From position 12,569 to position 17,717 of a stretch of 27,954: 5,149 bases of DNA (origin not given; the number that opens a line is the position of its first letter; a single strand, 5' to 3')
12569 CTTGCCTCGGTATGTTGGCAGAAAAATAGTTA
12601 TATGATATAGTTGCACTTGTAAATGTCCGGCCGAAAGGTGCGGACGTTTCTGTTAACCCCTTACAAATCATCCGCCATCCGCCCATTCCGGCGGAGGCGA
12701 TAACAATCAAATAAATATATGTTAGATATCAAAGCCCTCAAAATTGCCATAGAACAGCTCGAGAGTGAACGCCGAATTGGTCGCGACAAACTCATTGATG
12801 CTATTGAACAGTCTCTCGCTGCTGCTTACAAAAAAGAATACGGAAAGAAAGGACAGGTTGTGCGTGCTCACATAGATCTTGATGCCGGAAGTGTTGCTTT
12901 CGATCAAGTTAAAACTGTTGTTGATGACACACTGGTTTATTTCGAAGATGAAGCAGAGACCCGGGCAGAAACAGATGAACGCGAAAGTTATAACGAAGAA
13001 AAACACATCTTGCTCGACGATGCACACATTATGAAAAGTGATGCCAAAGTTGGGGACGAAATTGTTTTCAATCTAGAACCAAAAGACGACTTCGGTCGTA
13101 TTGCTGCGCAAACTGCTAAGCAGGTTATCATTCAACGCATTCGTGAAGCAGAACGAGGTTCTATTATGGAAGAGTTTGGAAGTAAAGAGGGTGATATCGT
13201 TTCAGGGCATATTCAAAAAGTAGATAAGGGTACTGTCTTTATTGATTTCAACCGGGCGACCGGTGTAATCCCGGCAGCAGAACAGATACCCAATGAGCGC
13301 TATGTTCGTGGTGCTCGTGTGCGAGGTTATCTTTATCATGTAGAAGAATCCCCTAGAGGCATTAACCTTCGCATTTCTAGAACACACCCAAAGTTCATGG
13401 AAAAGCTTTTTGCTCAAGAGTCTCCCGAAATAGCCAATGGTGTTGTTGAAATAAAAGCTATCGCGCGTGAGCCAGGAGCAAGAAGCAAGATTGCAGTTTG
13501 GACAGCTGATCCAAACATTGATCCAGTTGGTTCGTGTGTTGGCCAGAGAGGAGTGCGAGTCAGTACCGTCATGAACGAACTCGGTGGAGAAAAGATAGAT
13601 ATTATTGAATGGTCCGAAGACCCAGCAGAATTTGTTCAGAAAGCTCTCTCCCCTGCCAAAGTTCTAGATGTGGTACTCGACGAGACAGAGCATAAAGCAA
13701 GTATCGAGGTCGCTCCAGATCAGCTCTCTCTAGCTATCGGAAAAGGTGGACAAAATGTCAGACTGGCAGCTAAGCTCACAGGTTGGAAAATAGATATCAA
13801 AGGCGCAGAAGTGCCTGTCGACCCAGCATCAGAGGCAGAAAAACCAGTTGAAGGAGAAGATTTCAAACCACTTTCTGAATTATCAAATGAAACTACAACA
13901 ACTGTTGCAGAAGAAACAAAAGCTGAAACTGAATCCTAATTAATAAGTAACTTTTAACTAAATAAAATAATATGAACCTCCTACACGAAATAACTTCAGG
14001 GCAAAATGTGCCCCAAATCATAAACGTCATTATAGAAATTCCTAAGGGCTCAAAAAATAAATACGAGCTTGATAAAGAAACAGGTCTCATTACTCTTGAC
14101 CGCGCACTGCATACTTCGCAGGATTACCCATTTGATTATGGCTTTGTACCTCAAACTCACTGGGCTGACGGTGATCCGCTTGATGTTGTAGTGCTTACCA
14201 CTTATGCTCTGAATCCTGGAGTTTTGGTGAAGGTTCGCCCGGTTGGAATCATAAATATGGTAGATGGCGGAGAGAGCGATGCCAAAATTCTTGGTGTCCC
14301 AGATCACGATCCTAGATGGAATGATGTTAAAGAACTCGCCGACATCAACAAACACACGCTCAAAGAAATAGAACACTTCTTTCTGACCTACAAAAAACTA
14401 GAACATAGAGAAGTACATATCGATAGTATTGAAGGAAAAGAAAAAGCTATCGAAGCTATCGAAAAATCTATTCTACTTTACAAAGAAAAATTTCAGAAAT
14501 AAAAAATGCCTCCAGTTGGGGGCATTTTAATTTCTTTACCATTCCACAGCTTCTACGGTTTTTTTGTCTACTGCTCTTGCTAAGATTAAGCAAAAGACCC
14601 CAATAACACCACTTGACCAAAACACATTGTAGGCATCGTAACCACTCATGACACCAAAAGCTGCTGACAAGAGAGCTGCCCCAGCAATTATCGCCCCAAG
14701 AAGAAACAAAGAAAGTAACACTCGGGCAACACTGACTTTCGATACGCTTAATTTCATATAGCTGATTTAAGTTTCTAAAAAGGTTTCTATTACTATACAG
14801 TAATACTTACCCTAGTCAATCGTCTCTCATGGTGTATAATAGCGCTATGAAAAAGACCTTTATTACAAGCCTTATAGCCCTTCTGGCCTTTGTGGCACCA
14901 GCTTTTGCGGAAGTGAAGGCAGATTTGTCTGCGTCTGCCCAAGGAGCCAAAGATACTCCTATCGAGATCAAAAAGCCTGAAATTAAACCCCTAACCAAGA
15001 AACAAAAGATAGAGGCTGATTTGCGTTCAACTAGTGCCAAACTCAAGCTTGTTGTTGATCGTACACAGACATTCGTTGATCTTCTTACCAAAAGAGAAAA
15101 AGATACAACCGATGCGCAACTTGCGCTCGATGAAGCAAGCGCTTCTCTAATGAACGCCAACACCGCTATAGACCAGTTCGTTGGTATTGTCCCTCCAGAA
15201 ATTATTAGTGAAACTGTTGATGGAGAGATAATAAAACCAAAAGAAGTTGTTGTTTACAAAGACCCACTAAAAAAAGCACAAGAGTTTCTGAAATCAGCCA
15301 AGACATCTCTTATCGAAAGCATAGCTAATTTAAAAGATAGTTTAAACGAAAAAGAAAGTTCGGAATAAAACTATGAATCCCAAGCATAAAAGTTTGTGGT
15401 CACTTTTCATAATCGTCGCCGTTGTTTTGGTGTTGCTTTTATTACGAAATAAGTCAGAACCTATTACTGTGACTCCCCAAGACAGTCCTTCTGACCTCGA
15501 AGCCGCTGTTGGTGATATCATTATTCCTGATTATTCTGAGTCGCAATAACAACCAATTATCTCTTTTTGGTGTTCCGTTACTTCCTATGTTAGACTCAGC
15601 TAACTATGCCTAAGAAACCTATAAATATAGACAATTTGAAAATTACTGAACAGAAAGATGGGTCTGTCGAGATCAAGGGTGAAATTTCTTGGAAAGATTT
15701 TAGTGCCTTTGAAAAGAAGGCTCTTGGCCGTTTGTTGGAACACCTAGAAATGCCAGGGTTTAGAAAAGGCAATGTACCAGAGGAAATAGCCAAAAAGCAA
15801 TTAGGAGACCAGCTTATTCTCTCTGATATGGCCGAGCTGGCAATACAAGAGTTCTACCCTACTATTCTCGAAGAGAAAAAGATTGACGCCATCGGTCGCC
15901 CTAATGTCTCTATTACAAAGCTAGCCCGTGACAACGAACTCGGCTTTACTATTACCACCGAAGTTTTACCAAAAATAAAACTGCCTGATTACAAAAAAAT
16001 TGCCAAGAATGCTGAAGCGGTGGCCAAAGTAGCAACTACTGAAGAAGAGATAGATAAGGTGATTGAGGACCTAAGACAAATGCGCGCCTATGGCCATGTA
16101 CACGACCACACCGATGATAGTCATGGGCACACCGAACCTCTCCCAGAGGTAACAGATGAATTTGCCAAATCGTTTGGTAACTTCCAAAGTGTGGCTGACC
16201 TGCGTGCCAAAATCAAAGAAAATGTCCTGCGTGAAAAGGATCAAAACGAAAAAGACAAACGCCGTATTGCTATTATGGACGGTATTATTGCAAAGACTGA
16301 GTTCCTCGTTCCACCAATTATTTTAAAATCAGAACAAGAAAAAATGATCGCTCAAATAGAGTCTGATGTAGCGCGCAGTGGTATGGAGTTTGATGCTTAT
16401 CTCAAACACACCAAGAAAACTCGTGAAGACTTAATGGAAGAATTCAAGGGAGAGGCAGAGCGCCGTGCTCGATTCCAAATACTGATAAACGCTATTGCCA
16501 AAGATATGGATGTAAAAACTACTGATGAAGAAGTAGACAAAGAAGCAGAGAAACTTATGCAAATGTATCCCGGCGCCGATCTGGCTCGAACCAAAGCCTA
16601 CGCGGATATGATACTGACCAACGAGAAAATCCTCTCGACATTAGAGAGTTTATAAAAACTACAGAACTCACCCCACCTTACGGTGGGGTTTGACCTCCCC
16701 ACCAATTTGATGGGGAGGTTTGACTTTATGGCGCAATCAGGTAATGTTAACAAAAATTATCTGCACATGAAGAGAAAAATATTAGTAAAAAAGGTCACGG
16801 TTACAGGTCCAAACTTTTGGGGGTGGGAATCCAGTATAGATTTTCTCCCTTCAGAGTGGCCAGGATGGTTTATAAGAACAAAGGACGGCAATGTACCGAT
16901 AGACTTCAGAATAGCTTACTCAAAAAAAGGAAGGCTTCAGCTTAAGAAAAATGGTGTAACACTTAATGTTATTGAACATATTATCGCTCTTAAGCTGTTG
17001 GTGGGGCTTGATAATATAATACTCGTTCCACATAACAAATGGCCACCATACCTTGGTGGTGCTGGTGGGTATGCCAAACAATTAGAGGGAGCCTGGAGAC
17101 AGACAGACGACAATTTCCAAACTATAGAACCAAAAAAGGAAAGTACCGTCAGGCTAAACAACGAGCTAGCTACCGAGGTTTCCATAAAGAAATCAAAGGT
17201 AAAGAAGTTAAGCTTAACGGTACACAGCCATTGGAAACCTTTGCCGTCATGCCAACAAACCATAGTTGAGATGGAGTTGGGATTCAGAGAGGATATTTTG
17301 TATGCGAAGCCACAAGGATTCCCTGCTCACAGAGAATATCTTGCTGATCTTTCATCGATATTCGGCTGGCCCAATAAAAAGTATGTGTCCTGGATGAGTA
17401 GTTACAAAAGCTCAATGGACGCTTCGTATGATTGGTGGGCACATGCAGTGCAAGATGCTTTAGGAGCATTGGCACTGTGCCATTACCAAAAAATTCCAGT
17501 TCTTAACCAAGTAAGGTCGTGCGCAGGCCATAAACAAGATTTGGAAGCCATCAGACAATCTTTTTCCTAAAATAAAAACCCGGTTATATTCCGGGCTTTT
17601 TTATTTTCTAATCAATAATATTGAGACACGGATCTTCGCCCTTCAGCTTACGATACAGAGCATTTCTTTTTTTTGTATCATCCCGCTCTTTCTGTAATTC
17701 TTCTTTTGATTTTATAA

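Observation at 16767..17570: Orphan, remodelled LpxC-like zinc deacetylase in an organism not expected to make lipid A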

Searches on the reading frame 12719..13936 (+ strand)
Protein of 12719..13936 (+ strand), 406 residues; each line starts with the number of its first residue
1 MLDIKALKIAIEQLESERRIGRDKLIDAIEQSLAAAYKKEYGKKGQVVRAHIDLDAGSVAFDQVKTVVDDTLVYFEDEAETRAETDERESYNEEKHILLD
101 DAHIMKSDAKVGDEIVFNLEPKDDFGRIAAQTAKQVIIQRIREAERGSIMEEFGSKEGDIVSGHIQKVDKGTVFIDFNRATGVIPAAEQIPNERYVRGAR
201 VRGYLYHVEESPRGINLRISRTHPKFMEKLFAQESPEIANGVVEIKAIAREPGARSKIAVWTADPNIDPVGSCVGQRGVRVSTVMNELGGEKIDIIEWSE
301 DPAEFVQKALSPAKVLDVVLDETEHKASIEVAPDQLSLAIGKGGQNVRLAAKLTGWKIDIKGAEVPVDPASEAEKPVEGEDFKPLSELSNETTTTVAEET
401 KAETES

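Call 79: search_protein_families(library=pfam, proteins=[window:12719-13936:+], max_evalue=0.001)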
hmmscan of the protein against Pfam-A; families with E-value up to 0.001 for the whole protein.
window:12719-13936:+ (406 aa): 7 families
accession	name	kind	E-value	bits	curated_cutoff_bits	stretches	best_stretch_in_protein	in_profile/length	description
PF08529.16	NusA_N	-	6.8e-31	107.4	23.8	1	10-146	5-118/119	NusA N-terminal domain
PF13184.12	KH_5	-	4.2e-29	100.9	27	1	252-318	1-67/69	NusA-like KH domain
PF00575.29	S1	-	5.9e-06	27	22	1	156-219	3-73/74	S1 RNA binding domain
PF10246.15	MRP-S35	-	6.7e-05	23.2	25.1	1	146-213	12-79/105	Mitochondrial ribosomal protein MRP-S35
PF07650.23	KH_2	-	0.00011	22.4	22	1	304-367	4-68/78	KH domain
PF23095.1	KH_NusA_C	-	0.00028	21.3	34.2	1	333-360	7-34/59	Transcription termination/antitermination protein NusA, KH domain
PF00013.35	KH_1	-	0.00061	19.9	21.5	0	328-363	3-39/66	KH domain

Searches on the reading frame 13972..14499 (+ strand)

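Call 4: search_protein_families(library=pfam, proteins=[window:13972-14499:+], max_evalue=1)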
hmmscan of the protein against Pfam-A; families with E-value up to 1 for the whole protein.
window:13972-14499:+ (176 aa): 1 family
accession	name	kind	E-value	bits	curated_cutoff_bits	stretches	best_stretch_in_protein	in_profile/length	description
PF00719.24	Pyrophosphatase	-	6.5e-57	192.1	23.5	1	19-170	1-152/153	Inorganic pyrophosphatase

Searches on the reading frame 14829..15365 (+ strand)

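Call 4: search_protein_families(library=pfam, proteins=[window:14829-15365:+], max_evalue=1)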
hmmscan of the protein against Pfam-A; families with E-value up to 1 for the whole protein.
window:14829-15365:+ (179 aa): 2 families
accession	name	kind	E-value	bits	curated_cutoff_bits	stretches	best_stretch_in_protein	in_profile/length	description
PF11570.13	E2R135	-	0.037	14.8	21.4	1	81-170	26-116/136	Coiled-coil receptor-binding R-domain of colicin E2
PF05531.17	NPV_P10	-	0.4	11.6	29.8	1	61-122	9-66/75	Nucleopolyhedrovirus P10 protein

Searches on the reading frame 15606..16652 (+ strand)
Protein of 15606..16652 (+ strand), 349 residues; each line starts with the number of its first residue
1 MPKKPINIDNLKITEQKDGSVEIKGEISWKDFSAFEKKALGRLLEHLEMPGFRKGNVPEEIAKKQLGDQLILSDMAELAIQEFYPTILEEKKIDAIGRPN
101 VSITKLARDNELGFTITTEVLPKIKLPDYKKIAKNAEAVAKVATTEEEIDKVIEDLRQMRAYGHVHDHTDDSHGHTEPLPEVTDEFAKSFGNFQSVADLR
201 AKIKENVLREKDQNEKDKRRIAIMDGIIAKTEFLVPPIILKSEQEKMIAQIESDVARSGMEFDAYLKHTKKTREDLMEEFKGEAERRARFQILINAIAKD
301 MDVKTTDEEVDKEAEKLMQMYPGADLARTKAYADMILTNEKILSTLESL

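Call 4: search_protein_families(library=pfam, proteins=[window:15606-16652:+], max_evalue=1)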
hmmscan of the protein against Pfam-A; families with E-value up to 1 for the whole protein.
window:15606-16652:+ (349 aa): 5 families
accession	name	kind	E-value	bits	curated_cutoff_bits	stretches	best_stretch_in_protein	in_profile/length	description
PF05697.18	Trigger_N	-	1.1e-28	100.8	22.2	1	14-156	6-144/144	Bacterial trigger factor protein (TF)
PF05698.19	Trigger_C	-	1.9e-27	96.7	22.7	1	195-327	1-132/162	Bacterial trigger factor protein (TF) C-terminus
PF24224.1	DUF7440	-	0.072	13.7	25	1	86-141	44-94/110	Family of unknown function (DUF7440)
PF06113.17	BRE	-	0.073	12.4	25.8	1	241-334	115-207/320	Brain and reproductive organ-expressed protein (BRE)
PF10432.14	bact-PGI_C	-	0.078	13.4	24.5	1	175-254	45-119/151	Bacterial phospho-glucose isomerase C-terminal SIS domain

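Call 109: find_homologous_proteins(query=window:15606-16652:+, max_evalue=1e-40)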
Query window:15606-16652:+ (349 aa): 1048 proteins with E <= 1e-40 among 8000 candidates; the best 120 are listed.
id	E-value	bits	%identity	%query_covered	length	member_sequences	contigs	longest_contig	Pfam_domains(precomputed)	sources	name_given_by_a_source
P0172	5.8e-220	747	100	100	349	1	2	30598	PF05697.19,PF05698.20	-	-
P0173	2.1e-205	699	93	100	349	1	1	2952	PF05697.19,PF05698.20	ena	-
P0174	5.3e-197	672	91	98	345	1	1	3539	PF05697.19,PF05698.20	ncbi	-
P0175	3.2e-195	666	89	100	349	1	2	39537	PF05697.19,PF05698.20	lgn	-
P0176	6.9e-178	609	83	98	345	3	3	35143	PF05697.19,PF05698.20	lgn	-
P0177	3.1e-173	593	80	100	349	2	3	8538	PF05697.19,PF05698.20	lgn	-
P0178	6.3e-173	592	80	98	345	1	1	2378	PF05697.19,PF05698.20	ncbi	-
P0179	7.4e-173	592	80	99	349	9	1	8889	PF05697.19,PF05698.20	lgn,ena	-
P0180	9.4e-173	592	79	100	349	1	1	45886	PF05697.19,PF05698.20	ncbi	-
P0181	1.1e-171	588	79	100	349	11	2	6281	PF05697.19,PF05698.20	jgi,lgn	jgi:FKBP-type peptidyl-prolyl cis-trans isomerase (trigger factor)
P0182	3.5e-168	577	78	100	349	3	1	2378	PF05697.19,PF05698.20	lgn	-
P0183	1.3e-167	575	78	98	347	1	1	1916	PF05697.19,PF05698.20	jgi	jgi:FKBP-type peptidyl-prolyl cis-trans isomerase (trigger factor)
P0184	1.9e-167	574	78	98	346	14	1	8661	PF05697.19,PF05698.20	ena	-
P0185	5.5e-165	566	77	98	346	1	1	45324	PF05697.19,PF05698.20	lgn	-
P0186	8.1e-163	559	76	98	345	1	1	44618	PF05697.19,PF05698.20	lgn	-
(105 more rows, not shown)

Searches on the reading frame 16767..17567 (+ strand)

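Call 4: search_protein_families(library=pfam, proteins=[window:16767-17567:+], max_evalue=1)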
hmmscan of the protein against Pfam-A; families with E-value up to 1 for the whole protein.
window:16767-17567:+ (267 aa): 1 family
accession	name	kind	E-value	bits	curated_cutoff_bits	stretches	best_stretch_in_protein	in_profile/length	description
PF03331.19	LpxC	-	6.9e-08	32.8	27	1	8-262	6-263/268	UDP-3-O-acyl N-acetylglycosamine deacetylase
